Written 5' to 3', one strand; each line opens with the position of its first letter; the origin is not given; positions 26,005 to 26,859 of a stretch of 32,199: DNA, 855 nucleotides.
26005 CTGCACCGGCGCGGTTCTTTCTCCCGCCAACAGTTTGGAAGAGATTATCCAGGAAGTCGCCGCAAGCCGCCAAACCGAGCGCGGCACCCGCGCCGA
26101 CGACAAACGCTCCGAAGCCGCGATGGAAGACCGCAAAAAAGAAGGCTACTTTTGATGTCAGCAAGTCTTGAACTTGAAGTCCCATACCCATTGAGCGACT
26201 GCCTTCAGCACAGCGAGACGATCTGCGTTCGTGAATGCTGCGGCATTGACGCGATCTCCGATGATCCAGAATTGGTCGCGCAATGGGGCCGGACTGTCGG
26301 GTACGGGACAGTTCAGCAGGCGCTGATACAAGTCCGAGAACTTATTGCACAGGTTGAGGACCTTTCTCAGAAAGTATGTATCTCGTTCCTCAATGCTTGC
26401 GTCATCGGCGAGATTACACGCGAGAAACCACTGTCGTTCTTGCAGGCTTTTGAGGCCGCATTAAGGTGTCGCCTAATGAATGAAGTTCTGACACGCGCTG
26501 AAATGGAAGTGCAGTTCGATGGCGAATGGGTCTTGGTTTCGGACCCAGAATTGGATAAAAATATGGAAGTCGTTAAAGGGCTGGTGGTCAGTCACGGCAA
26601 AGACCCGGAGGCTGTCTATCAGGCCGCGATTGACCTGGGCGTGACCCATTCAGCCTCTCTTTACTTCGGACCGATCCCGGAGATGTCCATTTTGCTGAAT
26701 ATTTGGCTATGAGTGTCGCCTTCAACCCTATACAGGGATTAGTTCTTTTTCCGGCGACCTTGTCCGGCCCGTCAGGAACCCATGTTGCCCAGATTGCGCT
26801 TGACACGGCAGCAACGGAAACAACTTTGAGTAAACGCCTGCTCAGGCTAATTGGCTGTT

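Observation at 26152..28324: cysD and cysN are split by a 2.2-kb four-gene cargo that is translationally coupled at both junctions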

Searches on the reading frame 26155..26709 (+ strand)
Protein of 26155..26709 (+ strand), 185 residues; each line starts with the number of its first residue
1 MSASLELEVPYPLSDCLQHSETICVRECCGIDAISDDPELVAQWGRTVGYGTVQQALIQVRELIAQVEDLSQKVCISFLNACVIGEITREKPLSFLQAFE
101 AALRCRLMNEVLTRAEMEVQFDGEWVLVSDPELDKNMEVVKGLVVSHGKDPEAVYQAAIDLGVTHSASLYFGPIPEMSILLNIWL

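Call 3: search_protein_families(library=pfam, proteins=[window:26155-26709:+], max_evalue=0.01)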
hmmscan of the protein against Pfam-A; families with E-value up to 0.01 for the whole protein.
window:26155-26709:+ (185 aa): 1 family
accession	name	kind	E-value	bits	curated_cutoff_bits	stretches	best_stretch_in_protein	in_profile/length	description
PF19856.4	DUF6331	-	8.9e-17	61.6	25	1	6-103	5-99/103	Family of unknown function (DUF6331)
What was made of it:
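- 26155..26712 (+): ORF1 (185 aa), a fusion of a Cys-rich DUF6331 domain (26155-26463) with a DUF5678-like 80-residue domain (26467-26709). The second domain begins at an internal Met, 'MNEVLT', which is the start of the stand-alone 75-aa gene in other genomes. Proposed to be the neutralising partner (antitoxin-like) of ORF2. DUF6331 8.9e-17 (call 3).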

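Call 4: search_protein_families(library=ncbifam, proteins=[window:26155-26709:+], max_evalue=0.01)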
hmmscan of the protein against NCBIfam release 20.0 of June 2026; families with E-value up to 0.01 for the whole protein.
window:26155-26709:+ (185 aa): 0 families

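Call 14: find_homologous_proteins(query=window:26155-26709:+, max_evalue=0.001)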
Query window:26155-26709:+ (185 aa): 16 proteins with E <= 0.001 among 142 candidates.
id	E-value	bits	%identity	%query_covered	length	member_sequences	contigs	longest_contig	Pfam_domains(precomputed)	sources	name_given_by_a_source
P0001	3.4e-114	397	98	100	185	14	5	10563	PF19856.5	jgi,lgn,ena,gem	-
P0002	1.9e-89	316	79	99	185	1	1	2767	PF19856.5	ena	-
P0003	7.1e-89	314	78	99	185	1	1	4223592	PF19856.5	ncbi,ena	-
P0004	1.3e-83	297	75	98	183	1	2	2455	PF19856.5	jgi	jgi:hypothetical protein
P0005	1.2e-82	294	76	99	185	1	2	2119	PF19856.5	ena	-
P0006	3.8e-81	289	74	99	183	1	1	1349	PF19856.5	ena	-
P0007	2.7e-79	283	72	99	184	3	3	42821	PF19856.5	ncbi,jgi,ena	-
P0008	4.6e-78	279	71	100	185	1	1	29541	PF19856.5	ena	-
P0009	3.2e-74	266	69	98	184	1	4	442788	PF19856.5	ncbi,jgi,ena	-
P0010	2.8e-71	257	67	98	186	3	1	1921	PF19856.5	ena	-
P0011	1.4e-69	251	66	96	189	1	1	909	PF19856.5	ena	-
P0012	2.1e-65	238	65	98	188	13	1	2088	PF19856.5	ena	-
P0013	8.4e-54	200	54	96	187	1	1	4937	PF19856.5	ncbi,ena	-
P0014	8.9e-54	200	54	98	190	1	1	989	PF19856.5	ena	-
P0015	1.4e-46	176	69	68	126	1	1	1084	-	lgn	-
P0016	3.5e-19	87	50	55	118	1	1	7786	PF19856.5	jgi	jgi:hypothetical protein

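Call 15: search_protein_families(library=padloc, proteins=[window:26155-26709:+], max_evalue=0.01)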
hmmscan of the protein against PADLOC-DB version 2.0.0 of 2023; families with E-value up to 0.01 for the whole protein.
window:26155-26709:+ (185 aa): 0 families

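Call 16: find_encoding_contigs(protein=P0003, flank=6000, max_places=3)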
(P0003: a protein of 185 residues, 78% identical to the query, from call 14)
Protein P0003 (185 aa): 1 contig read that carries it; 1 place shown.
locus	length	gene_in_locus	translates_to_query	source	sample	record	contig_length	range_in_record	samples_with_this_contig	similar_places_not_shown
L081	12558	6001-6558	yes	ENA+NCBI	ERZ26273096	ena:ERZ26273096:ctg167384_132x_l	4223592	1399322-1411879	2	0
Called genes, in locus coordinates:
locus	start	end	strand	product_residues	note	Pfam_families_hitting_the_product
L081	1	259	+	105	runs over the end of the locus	-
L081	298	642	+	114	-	PF05016:ParE_toxin (weak)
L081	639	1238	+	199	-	PF00702:Hydrolase, PF13419:HAD_2 (faint)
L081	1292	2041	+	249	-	PF02578:Cu-oxidase_4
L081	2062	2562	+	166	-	-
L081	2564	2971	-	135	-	-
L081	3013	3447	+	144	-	-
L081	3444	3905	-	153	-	-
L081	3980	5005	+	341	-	-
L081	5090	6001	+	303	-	PF01507:PAPS_reduct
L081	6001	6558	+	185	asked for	PF19856:DUF6331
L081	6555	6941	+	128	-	PF13650:Asp_protease_2, PF13975:gag-asp_proteas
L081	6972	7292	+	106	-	-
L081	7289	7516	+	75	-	-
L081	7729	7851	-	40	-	-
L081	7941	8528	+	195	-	PF12917:YfbR-like, PF13023:HD_3, PF01966:HD (weak)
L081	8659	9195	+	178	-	-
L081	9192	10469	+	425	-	PF00009:GTP_EFTU, PF01926:MMR_HSR1 (faint), PF22594:GTP-eEF1A_C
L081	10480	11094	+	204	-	-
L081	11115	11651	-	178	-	-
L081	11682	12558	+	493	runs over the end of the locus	PF00370:FGGY_N, PF02782:FGGY_C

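Call 17: find_encoding_contigs(protein=P0009, flank=6000, max_places=3)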
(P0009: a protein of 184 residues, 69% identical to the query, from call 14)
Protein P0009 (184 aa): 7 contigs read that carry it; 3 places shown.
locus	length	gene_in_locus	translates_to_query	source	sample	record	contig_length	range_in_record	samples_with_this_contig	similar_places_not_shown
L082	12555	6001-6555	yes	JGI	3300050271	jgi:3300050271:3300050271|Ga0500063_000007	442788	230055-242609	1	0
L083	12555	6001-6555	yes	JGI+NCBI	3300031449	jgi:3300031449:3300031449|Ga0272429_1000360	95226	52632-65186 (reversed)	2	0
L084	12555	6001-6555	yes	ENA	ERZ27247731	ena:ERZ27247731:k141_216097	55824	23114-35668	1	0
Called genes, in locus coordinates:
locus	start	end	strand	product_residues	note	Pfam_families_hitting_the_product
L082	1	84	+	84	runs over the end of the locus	-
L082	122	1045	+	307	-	PF05343:Peptidase_M42, PF01546:Peptidase_M20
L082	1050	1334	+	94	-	-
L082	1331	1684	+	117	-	PF05016:ParE_toxin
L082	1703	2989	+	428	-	PF02403:Seryl_tRNA_N, PF00587:tRNA-synt_2b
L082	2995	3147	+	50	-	-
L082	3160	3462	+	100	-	-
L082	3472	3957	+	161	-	-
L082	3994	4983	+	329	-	PF13240:Zn_Ribbon_1 (weak), PF05036:SPOR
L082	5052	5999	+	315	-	PF01507:PAPS_reduct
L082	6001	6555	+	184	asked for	PF19856:DUF6331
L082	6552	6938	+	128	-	PF13650:Asp_protease_2, PF13975:gag-asp_proteas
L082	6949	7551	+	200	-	PF12917:YfbR-like, PF13023:HD_3, PF01966:HD (weak)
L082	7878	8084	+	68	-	-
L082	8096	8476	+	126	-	-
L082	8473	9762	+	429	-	PF00009:GTP_EFTU, PF01926:MMR_HSR1 (faint), PF22594:GTP-eEF1A_C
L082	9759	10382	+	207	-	-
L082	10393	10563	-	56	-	-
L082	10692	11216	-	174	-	-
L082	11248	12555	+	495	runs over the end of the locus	PF00370:FGGY_N, PF02782:FGGY_C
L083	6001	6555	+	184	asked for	PF19856:DUF6331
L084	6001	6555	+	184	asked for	PF19856:DUF6331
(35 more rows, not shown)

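Call 18: find_encoding_contigs(protein=P0007, flank=6000, max_places=3)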
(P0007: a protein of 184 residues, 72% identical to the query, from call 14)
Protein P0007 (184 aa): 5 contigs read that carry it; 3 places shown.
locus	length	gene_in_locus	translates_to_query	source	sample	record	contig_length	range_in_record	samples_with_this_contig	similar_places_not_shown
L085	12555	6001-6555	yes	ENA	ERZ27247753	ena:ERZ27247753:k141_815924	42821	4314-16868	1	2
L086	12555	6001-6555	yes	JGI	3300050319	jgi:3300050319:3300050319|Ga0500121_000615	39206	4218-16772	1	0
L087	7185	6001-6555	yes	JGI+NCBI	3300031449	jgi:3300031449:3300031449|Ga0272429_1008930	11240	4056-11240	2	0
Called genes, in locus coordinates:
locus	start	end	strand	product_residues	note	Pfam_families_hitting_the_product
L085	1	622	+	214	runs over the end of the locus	-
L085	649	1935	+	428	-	PF02403:Seryl_tRNA_N, PF00587:tRNA-synt_2b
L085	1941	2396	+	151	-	-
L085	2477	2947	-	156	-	-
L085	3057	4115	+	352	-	PF05036:SPOR (weak)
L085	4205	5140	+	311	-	PF01507:PAPS_reduct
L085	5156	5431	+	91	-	-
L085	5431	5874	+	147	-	PF01850:PIN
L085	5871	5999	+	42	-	-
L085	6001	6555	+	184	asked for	PF19856:DUF6331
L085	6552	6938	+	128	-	PF13650:Asp_protease_2 (weak), PF13975:gag-asp_proteas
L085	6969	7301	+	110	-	-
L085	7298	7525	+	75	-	-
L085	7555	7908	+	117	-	PF13650:Asp_protease_2, PF13975:gag-asp_proteas (weak)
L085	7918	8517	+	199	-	PF12917:YfbR-like, PF13023:HD_3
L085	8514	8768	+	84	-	-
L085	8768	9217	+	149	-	-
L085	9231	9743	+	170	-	-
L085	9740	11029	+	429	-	PF00009:GTP_EFTU, PF01926:MMR_HSR1 (faint), PF22594:GTP-eEF1A_C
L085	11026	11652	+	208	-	-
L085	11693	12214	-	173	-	-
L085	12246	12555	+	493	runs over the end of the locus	PF00370:FGGY_N, PF02782:FGGY_C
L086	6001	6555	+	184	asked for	PF19856:DUF6331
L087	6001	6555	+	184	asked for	PF19856:DUF6331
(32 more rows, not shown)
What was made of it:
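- In L085, 15 consecutive same-strand genes have gaps of 30 nt or less (call 18).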

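Call 19: find_encoding_contigs(protein=P0013, flank=6000, max_places=2)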
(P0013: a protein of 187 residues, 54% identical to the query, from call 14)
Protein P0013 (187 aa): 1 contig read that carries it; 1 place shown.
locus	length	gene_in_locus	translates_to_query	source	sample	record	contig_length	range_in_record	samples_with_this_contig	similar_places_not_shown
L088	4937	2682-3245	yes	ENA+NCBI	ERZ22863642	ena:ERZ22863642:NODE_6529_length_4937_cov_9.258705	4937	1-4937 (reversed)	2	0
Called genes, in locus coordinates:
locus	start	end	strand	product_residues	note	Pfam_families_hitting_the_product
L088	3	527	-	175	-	?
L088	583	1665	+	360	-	-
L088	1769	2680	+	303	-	PF01507:PAPS_reduct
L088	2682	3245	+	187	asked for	PF19856:DUF6331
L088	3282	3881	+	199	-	PF12917:YfbR-like, PF13023:HD_3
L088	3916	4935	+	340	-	?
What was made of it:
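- The minimal island is just cysD, DUF6331::DUF5678-like, HD_3, cysN (L088; call 19).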

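Call 20: find_encoding_contigs(protein=P0016, flank=6000, max_places=2)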
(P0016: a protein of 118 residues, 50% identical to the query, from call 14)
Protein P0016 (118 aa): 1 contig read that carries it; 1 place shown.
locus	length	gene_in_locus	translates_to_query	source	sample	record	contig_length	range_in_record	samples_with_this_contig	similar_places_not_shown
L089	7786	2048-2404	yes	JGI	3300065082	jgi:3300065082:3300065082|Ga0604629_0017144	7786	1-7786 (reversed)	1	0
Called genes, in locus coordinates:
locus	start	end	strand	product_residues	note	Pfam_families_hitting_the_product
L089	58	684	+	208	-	PF00484:Pro_CA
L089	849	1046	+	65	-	-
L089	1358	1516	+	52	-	-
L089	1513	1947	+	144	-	-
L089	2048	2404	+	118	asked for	PF19856:DUF6331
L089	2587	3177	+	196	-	-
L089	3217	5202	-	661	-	PF22842:Pel9A-like_beta_helix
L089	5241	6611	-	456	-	PF07394:DUF1501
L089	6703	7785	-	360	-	?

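Call 21: find_encoding_contigs(protein=P0008, flank=6000, max_places=2)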
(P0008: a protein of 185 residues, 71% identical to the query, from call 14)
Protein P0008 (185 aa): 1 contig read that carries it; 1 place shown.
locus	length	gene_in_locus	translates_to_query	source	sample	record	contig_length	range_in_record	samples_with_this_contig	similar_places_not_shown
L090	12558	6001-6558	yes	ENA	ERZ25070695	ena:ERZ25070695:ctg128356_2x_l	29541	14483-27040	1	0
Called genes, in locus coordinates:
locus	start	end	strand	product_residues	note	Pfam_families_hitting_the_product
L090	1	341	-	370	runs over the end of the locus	PF02056:Glyco_hydro_4, PF11975:Glyco_hydro_4C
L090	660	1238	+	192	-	-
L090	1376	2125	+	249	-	PF02403:Seryl_tRNA_N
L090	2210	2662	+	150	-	PF00587:tRNA-synt_2b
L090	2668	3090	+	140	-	-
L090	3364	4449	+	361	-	-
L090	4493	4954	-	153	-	-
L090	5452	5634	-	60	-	-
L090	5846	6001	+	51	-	-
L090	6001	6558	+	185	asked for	PF19856:DUF6331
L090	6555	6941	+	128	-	PF13650:Asp_protease_2, PF13975:gag-asp_proteas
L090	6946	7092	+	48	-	-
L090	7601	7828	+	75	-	-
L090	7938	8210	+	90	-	-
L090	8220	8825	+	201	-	PF01966:HD (faint), PF12917:YfbR-like, PF13023:HD_3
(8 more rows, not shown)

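Call 33: search_protein_families(library=pfam, proteins=[L081:6972-7289:+, L081:7289-7513:+, L082:7878-8081:+, L082:8096-8473:+, L085:5156-5428:+, L085:8514-8765:+, L085:8768-9214:+], max_evalue=1)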
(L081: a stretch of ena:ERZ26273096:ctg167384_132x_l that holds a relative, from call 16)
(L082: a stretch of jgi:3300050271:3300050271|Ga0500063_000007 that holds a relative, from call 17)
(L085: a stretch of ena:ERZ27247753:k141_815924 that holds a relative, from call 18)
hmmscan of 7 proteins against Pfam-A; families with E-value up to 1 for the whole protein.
L081:6972-7289:+ (106 aa): 1 family
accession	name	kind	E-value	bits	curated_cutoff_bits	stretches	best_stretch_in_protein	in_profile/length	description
PF05152.18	DUF705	-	0.0035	17.3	20.4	1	2-65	136-199/304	Protein of unknown function (DUF705)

L081:7289-7513:+ (75 aa): 1 family
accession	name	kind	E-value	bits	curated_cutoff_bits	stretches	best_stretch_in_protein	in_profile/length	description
PF18929.5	DUF5678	-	0.0013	19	23.2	1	34-57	15-38/49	Family of unknown function (DUF5678)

L082:7878-8081:+ (68 aa): 0 families

L082:8096-8473:+ (126 aa): 0 families

L085:5156-5428:+ (91 aa): 1 family
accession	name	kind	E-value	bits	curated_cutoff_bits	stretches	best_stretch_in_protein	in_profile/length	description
PF09386.16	ParD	-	0.073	13.9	27.3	1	3-58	4-57/80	Antitoxin ParD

L085:8514-8765:+ (84 aa): 0 families

L085:8768-9214:+ (149 aa): 0 families

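Call 39: search_protein_families(library=padloc, proteins=[L081:7289-7513:+, L085:7522-7905:+, L081:6972-7289:+, L082:8096-8473:+, L082:7878-8081:+, L085:8768-9214:+], max_evalue=5)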
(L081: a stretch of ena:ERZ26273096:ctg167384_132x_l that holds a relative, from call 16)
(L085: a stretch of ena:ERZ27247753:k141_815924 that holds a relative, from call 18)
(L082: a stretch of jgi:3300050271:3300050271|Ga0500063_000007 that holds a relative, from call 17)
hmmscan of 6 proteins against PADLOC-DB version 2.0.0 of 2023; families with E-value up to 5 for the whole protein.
L081:7289-7513:+ (75 aa): 0 families

L085:7522-7905:+ (128 aa): 3 families
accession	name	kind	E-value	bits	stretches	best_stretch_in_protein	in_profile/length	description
PDLC04402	PDC-M08B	-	1.9e-09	35.7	1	10-124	8-123/128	-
PDLC04405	PDC-M08B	-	2.1e-09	35.5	1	6-126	4-124/127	-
PDLC04403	PDC-M08B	-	2e-05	22.9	1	31-125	3-96/101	-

L081:6972-7289:+ (106 aa): 0 families

L082:8096-8473:+ (126 aa): 0 families

L082:7878-8081:+ (68 aa): 0 families

L085:8768-9214:+ (149 aa): 0 families

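Call 40: search_protein_families(library=phrogs, proteins=[window:26155-26709:+, L081:7289-7513:+, L081:6972-7289:+, L082:8096-8473:+], max_evalue=0.01)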
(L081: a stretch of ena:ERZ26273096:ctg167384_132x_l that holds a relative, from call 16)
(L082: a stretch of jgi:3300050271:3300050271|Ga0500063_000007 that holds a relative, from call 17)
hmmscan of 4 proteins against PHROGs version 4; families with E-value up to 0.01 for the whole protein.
window:26155-26709:+ (185 aa): 0 families

L081:7289-7513:+ (75 aa): 0 families

L081:6972-7289:+ (106 aa): 1 family
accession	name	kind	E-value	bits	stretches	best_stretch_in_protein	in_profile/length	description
phrog_1238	-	moron, auxiliary metabolic gene and host takeover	6.2e-06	26.9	1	1-49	23-73/155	phosphoheptose isomerase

L082:8096-8473:+ (126 aa): 0 families

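Call 59: predict_structure(alignment_id=A5)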
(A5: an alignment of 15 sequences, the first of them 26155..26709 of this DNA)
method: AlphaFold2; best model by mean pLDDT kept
length: 185 residues; sequences in the alignment: 15
mean_pLDDT: 75.7   pTM: 0.60
mean pLDDT of the five models: 75.7, 73.0, 62.7, 62.5, 58.6
residues with pLDDT >= 90: 21; 70-90: 120; 50-70: 30; < 50: 14
segments of 3 or more residues with pLDDT < 50: 107-109, 176-185
pLDDT, mean of each block of 10 residues (from residue 1): 77 91 64 82 75 85 89 79 65 90 65 72 74 81 80 81 78 55 35
secondary structure, 60 per line:
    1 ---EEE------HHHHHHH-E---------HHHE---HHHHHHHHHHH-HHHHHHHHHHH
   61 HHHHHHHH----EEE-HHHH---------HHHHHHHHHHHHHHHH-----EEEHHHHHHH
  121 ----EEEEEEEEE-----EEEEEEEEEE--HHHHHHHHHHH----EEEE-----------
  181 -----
elements in order: E4-6 H13-19 H38-48 H50-68 E73-75 H77-80 H90-105 E111-113 H114-120 E125-133 E139-148 H151-161 E166-169

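Call 62: fold_search(model_id=the predicted structure, library=pdb)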
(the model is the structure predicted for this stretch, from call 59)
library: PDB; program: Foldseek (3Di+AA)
matches with E <= 10: 176; with E <= 0.001: 0
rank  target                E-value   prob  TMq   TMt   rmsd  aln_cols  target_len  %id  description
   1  9d2q                  2.0e-01  0.06  0.16  0.09  14.1       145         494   12  Crystal structure of E. coli Threonine dehydratase (released 2025-04-09)
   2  3gio_A                4.4e-01  0.06  0.14  0.16  15.2       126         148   13  Crystal structure of the TNF-alpha inducing protein (Tip alpha) from Helicobacter pylori (released 2009-08-04)
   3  6h9e_B                4.7e-01  0.06  0.15  0.07  15.4       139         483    9  Structure of glutamate mutase reconstituted with homo-coenzyme B12 (released 2019-08-14)
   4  1tdj                  6.9e-01  0.04  0.17  0.09  14.5       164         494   13  THREONINE DEAMINASE (BIOSYNTHETIC) FROM E. COLI (released 1998-10-14)
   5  9bcx_I                7.8e-01  0.03  0.09  0.06  15.3       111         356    9  Cryo-EM structure of the S. cerevisiae ORC-Cdc6-Mcm2-7-DNA complex with a fully closed Mcm2-Mcm5 DNA entry gate (released 2025-01-01)
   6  7tjh_I                1.1e+00  0.03  0.12  0.08  15.9       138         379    9  S. cerevisiae ORC bound to 84 bp ARS1 DNA and Cdc6 (state 1) with flexible Orc6 N-terminal domain (released 2022-10-05)
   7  6qe5_B                1.2e+00  0.06  0.22  0.16  15.2       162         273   10  Structure of E.coli RlmJ in complex with the natural cofactor product S-adenosyl-homocysteine (SAH) (released 2019-03-27)
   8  7zjc                  1.3e+00  0.06  0.13  0.23  11.4        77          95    9  Crystal structure (native) of outer surface protein BBA14 (OrfD) from Borrelia burgdorferi (released 2022-06-22)
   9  1cb7_B                1.3e+00  0.04  0.15  0.07  15.4       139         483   11  GLUTAMATE MUTASE FROM CLOSTRIDIUM COCHLEARIUM RECONSTITUTED WITH METHYL-COBALAMIN (released 2000-02-28)
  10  3duh_C                1.5e+00  0.06  0.17  0.21   9.8        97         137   13  Structure of Interleukin-23 (released 2008-08-19)
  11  5xmj_A                1.6e+00  0.06  0.19  0.08   9.6       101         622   14  Crystal structure of quinol:fumarate reductase from Desulfovibrio gigas (released 2018-06-06)
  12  7p9i_B                1.6e+00  0.05  0.20  0.15  14.2       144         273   10  Structure of E.coli RlmJ in complex with an RNA conjugate (GAA-SAM) (released 2022-06-01)
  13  6xcs_A                1.7e+00  0.05  0.27  0.13  14.9       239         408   12  Erythromycin esterase mutant EreC H289N in its open conformation (released 2021-02-17)
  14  1x6o                  1.7e+00  0.02  0.10  0.12   8.7        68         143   16  Structural Analysis of Leishmania braziliensis eukaryotic initiation factor 5a (released 2004-08-24)
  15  3riz_A                1.9e+00  0.06  0.15  0.05   7.7        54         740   11  Crystal structure of the plant steroid receptor BRI1 ectodomain (released 2011-06-22)
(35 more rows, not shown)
